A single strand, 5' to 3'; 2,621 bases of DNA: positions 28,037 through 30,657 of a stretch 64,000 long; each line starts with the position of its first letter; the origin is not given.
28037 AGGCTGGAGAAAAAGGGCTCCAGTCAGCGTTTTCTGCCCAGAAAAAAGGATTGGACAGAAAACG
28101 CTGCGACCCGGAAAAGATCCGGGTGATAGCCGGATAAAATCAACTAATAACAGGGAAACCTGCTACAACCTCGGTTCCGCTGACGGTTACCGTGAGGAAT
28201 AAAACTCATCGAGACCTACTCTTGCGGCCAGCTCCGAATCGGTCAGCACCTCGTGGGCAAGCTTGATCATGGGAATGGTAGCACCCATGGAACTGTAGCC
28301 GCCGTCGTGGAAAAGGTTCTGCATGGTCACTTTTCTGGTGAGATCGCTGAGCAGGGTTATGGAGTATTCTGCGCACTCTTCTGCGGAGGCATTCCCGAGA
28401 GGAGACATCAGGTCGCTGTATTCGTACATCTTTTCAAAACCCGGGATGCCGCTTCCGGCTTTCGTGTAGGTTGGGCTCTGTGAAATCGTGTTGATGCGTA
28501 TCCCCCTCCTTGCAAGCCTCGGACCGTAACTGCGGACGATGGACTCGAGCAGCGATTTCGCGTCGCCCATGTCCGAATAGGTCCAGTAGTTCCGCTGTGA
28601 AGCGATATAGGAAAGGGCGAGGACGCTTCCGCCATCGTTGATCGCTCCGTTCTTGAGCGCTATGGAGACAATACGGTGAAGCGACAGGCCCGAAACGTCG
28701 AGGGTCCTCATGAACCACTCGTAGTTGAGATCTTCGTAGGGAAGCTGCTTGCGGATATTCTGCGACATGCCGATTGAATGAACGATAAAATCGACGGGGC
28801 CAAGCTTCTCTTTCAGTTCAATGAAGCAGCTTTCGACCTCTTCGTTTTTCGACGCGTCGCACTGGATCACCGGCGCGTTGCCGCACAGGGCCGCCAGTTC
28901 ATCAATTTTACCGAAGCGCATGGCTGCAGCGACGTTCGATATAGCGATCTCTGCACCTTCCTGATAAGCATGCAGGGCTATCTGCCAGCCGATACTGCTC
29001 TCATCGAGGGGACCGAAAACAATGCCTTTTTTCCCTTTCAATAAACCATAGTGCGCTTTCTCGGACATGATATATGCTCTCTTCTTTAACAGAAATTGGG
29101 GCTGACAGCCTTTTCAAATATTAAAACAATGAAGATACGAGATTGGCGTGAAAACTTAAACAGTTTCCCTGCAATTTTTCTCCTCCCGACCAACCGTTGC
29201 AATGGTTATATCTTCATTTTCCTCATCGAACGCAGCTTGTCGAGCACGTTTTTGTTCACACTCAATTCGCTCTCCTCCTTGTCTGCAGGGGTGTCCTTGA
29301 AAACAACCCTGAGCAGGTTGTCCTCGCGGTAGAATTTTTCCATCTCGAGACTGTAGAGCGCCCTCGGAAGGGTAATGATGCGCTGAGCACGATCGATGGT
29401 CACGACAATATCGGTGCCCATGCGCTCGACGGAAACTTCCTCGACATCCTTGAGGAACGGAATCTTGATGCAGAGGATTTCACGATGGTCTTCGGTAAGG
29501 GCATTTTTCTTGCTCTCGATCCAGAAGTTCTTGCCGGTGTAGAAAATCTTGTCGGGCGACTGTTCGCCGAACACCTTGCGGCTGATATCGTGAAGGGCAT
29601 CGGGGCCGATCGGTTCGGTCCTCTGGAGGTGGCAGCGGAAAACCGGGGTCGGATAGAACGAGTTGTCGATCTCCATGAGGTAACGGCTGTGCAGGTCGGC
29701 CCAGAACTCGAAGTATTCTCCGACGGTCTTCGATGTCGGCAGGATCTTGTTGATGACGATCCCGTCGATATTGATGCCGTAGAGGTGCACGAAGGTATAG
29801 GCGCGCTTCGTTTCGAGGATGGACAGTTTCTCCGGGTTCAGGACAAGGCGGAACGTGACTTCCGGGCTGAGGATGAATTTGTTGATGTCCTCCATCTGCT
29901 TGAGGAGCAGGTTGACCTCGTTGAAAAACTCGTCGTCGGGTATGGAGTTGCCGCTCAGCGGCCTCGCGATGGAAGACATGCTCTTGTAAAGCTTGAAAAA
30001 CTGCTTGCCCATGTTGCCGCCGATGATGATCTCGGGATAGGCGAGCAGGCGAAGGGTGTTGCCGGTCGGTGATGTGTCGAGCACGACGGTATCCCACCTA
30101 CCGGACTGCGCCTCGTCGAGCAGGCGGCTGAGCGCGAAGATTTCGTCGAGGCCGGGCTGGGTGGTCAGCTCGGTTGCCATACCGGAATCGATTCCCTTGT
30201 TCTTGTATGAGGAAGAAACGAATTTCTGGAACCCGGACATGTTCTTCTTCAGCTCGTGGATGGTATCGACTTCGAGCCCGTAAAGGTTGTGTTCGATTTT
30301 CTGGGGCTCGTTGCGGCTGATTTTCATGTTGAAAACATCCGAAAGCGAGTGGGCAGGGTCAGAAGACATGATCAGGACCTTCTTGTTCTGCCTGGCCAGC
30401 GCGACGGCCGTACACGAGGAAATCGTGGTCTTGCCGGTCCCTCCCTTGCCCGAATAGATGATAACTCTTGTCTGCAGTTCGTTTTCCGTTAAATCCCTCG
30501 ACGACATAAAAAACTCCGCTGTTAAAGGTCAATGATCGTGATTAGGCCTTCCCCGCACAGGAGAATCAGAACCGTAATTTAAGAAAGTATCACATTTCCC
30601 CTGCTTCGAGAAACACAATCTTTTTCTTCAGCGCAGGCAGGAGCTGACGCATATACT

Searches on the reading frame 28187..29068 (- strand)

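Call 81: search_protein_families(library=pfam, proteins=[window:28187-29068:-], max_evalue=1e-8)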
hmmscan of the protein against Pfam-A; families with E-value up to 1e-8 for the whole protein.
window:28187-29068:- (293 aa): 2 families
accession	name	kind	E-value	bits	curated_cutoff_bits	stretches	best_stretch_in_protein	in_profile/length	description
PF13561.12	adh_short_C2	-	2.9e-59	200.9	27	1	21-259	3-236/236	Enoyl-(Acyl carrier protein) reductase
PF00106.31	adh_short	-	4.9e-14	52.7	26.6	1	24-204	10-186/195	short chain dehydrogenase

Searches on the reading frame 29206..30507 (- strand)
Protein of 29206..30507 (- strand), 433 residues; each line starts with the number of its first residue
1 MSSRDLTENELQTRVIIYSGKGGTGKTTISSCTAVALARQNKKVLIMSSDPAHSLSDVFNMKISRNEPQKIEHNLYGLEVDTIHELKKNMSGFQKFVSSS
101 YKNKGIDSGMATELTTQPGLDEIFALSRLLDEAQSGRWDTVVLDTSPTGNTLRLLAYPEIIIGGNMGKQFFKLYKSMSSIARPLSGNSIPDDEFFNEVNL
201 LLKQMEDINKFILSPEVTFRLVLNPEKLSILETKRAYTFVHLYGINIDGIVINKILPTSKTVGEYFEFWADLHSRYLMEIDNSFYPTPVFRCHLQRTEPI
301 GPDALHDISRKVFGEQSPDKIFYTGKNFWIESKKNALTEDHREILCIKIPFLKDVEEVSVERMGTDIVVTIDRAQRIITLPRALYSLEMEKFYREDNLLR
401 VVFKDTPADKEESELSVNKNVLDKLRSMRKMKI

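Call 81: search_protein_families(library=pfam, proteins=[window:29206-30507:-], max_evalue=1e-8)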
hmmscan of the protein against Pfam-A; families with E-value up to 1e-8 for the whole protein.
window:29206-30507:- (433 aa): 5 families
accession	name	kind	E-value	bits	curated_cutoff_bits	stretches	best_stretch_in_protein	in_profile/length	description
PF02374.21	ArsA_ATPase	-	6e-76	256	24.3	1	13-311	1-302/305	Anion-transporting ATPase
PF17886.7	ArsA_HSP20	-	7.1e-14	51.6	22.5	1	342-403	3-63/63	HSP20-like domain found in ArsA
PF13614.12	AAA_31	-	5.6e-13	49.6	27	1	15-153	4-133/177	AAA domain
PF01656.29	CbiA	-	4.5e-10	40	25.4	1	15-229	1-54/125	CobQ/CobB/MinD/ParA nucleotide binding domain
PF10609.15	ParA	-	8.8e-10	38.8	27.1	0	12-67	3-59/246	NUBPL iron-transfer P-loop NTPase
